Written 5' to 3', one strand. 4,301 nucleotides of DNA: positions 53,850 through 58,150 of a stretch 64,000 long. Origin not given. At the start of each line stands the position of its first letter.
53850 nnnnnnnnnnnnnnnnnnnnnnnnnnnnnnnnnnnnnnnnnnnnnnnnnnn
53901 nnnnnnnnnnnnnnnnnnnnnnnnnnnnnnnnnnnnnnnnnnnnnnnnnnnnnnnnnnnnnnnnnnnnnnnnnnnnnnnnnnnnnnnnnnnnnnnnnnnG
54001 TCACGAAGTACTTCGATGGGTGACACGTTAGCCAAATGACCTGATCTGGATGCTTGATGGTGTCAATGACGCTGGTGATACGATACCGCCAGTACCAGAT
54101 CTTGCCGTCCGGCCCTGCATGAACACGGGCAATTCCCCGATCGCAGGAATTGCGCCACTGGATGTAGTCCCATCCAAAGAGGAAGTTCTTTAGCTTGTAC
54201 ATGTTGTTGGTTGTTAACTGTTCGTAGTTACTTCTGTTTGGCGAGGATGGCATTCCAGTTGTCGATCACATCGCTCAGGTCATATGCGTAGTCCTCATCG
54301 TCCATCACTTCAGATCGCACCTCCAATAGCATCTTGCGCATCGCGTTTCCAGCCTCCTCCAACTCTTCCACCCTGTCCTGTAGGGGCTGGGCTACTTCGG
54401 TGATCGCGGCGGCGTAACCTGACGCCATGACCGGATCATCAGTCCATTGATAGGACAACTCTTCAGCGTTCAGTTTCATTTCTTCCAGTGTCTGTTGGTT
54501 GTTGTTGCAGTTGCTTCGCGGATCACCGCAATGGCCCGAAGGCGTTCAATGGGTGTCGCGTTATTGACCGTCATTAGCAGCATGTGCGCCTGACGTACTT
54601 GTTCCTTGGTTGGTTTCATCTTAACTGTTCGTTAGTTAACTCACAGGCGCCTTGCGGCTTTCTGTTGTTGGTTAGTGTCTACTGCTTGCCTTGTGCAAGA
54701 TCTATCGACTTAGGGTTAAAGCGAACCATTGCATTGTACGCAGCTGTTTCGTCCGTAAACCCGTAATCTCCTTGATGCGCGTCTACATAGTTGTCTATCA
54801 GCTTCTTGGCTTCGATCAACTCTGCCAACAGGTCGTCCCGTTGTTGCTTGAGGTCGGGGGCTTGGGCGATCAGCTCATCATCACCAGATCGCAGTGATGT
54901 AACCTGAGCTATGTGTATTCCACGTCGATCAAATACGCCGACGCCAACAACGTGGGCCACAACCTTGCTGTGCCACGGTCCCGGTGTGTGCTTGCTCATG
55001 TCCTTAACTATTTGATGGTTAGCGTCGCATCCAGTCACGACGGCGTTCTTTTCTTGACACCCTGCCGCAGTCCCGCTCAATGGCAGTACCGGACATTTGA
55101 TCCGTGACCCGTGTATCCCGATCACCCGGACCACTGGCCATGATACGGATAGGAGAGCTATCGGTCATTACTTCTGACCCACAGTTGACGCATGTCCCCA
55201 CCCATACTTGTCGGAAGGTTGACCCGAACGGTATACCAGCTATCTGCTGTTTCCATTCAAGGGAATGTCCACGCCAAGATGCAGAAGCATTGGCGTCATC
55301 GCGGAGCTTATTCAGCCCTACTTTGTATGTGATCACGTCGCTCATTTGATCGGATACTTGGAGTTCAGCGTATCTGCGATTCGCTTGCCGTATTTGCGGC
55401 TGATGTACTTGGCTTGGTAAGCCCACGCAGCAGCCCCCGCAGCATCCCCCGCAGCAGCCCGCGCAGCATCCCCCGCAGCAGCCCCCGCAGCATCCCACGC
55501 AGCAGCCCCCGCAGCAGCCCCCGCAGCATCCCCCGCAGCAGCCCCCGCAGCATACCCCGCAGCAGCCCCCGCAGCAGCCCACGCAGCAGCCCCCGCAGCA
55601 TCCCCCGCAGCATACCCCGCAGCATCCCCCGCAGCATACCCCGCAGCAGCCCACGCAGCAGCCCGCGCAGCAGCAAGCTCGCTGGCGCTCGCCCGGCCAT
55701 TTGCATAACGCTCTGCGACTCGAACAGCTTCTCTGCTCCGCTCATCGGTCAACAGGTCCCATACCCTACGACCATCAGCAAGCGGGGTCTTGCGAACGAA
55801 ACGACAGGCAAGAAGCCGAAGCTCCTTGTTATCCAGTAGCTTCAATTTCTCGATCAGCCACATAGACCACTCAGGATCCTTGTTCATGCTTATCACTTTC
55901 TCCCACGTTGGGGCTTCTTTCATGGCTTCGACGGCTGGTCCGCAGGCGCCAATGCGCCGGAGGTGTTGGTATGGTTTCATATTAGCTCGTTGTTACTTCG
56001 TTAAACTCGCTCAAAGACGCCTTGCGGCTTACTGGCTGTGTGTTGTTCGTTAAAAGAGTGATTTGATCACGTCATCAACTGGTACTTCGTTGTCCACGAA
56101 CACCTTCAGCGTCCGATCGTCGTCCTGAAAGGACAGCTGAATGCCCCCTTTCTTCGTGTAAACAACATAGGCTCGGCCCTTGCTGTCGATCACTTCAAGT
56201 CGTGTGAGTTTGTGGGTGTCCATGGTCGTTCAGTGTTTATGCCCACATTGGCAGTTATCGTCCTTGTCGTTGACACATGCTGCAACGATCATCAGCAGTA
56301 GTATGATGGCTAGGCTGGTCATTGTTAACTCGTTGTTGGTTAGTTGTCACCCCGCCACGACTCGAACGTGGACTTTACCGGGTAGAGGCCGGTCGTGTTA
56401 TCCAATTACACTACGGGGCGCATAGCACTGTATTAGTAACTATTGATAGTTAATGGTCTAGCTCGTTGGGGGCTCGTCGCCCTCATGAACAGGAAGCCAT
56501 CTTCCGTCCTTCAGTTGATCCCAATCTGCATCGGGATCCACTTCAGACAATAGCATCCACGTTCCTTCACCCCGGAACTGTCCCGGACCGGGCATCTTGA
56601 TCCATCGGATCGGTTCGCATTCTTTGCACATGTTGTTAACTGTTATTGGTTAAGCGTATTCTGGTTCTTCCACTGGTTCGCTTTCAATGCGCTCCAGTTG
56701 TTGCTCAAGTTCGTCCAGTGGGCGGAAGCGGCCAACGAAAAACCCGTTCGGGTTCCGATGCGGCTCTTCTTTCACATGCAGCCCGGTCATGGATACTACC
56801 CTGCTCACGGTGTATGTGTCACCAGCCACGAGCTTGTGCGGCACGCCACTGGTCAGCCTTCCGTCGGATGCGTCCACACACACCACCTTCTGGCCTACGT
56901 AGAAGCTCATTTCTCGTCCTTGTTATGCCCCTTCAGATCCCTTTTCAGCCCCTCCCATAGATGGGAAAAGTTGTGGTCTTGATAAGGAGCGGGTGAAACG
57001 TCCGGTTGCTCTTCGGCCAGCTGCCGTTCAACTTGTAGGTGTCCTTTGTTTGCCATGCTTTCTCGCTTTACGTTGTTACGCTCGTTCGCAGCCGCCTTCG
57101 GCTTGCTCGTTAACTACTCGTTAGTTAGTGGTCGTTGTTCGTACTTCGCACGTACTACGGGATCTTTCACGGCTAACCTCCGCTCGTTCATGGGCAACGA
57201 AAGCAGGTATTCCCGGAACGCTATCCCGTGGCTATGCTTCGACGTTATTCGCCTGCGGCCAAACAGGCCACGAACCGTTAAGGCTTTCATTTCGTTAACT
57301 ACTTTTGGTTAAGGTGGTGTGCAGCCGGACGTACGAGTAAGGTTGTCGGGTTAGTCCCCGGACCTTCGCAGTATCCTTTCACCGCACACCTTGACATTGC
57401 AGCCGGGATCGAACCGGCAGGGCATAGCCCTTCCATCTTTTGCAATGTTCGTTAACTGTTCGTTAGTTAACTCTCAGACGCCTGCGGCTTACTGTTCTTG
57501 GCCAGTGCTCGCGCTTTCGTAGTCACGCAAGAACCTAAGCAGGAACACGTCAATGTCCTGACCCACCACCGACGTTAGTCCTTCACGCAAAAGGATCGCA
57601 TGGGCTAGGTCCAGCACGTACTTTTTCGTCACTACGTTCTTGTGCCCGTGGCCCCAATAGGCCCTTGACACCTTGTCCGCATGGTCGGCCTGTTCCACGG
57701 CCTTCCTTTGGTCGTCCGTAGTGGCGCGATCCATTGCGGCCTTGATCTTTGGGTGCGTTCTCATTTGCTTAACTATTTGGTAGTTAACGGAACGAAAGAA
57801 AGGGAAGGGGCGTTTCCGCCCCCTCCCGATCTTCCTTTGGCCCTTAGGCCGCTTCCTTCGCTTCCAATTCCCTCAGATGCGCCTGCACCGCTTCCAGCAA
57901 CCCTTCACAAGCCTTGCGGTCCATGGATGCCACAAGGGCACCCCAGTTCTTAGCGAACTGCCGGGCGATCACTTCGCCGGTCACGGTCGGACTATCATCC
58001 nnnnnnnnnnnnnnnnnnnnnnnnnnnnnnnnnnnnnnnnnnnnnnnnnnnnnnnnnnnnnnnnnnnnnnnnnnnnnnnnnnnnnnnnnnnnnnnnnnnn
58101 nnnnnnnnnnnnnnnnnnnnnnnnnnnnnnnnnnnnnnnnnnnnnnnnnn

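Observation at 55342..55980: Twenty-one tandem 12-bp repeats encoding an (AAGx)n low-complexity protein, a potential contingency locus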

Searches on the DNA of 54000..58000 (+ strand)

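Call 6: search_dna_similar(query=window:54000-58000:+, collection=phages, mode=near)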
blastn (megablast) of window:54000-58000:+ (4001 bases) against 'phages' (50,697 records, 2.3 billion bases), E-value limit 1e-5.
No match.
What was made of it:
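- Tried and rejected: Megablast of the 4-kb neighbourhood against 50,697 phage records: no match (call 6).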

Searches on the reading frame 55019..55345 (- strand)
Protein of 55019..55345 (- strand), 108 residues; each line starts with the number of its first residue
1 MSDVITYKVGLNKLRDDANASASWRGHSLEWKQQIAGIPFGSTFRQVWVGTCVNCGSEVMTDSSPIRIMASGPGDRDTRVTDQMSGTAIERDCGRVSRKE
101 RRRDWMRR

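Call 73: search_protein_families(library=padloc, proteins=[window:55019-55345:-], max_evalue=0.1)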
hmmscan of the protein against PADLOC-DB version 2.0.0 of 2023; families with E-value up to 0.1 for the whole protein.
window:55019-55345:- (108 aa): 0 families
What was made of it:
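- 55019..55345 (-): Downstream 108-aa gene whose ATG overlaps the stop codon of the repeat gene (ATGA), so translational coupling is likely. It has no PADLOC hit (call 73).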
